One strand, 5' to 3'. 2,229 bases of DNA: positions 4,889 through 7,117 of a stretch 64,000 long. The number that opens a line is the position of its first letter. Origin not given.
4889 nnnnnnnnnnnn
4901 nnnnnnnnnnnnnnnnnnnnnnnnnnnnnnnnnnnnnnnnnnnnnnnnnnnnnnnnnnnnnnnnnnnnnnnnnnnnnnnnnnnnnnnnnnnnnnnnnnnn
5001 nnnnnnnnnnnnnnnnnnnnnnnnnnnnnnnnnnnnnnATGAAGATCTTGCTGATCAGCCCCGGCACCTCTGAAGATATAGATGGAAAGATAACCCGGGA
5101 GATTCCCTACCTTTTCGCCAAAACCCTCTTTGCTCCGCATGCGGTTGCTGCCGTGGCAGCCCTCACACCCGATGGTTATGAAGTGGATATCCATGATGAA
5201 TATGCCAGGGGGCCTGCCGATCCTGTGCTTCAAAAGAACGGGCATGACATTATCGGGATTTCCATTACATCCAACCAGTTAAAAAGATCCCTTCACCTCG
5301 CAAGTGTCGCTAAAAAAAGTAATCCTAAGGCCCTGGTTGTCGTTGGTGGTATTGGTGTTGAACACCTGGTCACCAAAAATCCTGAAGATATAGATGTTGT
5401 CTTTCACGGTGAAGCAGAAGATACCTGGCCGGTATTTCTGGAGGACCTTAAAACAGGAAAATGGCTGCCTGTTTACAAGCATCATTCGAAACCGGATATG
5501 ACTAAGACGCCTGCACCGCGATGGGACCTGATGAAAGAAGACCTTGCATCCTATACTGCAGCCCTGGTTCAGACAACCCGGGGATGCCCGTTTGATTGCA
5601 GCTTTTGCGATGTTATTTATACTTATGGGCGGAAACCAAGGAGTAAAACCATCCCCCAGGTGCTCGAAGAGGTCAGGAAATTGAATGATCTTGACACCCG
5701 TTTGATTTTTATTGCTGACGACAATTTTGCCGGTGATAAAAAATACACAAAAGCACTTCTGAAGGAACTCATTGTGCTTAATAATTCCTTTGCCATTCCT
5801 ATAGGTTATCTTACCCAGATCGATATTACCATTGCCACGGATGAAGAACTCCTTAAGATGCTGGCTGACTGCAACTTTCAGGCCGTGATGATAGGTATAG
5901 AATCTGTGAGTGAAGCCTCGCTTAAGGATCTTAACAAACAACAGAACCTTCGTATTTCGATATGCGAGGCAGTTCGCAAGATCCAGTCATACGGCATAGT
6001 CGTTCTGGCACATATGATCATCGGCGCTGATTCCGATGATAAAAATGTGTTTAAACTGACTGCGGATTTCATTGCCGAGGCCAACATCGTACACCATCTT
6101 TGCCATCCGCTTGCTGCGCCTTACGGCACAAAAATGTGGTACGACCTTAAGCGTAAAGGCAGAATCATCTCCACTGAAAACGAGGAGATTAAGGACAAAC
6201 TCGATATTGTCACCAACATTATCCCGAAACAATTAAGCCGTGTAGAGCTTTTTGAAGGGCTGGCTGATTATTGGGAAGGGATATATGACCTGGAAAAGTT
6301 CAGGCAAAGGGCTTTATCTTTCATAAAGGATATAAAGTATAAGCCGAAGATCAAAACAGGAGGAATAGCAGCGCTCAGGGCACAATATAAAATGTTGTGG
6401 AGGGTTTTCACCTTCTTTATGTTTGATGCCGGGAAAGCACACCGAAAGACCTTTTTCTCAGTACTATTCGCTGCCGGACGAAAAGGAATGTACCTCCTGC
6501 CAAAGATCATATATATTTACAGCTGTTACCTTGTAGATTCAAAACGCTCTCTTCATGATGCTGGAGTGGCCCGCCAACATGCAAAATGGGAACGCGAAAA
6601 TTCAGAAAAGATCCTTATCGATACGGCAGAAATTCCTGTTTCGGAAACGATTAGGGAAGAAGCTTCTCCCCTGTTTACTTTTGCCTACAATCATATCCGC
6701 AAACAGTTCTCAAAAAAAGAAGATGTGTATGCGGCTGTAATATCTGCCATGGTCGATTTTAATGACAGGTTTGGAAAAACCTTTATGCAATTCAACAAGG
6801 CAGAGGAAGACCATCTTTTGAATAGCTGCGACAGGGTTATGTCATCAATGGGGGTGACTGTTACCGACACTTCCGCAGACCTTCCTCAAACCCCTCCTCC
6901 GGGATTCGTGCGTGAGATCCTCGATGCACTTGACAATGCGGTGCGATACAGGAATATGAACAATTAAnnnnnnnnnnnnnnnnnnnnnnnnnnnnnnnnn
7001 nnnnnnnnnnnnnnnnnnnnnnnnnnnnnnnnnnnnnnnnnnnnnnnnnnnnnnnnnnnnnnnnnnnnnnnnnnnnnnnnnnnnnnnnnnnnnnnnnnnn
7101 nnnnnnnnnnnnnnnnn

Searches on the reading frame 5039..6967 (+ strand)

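Call 64: search_protein_families(library=pfam, proteins=[window:5039-6967:+], max_evalue=0.00001)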
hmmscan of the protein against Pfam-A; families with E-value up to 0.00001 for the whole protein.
window:5039-6967:+ (642 aa): 3 families
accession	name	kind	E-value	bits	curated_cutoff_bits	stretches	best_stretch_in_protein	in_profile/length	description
PF04055.27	Radical_SAM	-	4e-17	63.3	29.5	1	178-333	2-154/166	Radical SAM superfamily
PF02310.24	B12-binding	-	3.5e-09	37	32.1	1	33-131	14-118/121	B12 binding domain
PF13282.11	DUF4070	-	4.3e-09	37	22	1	364-493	1-124/144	Domain of unknown function (DUF4070)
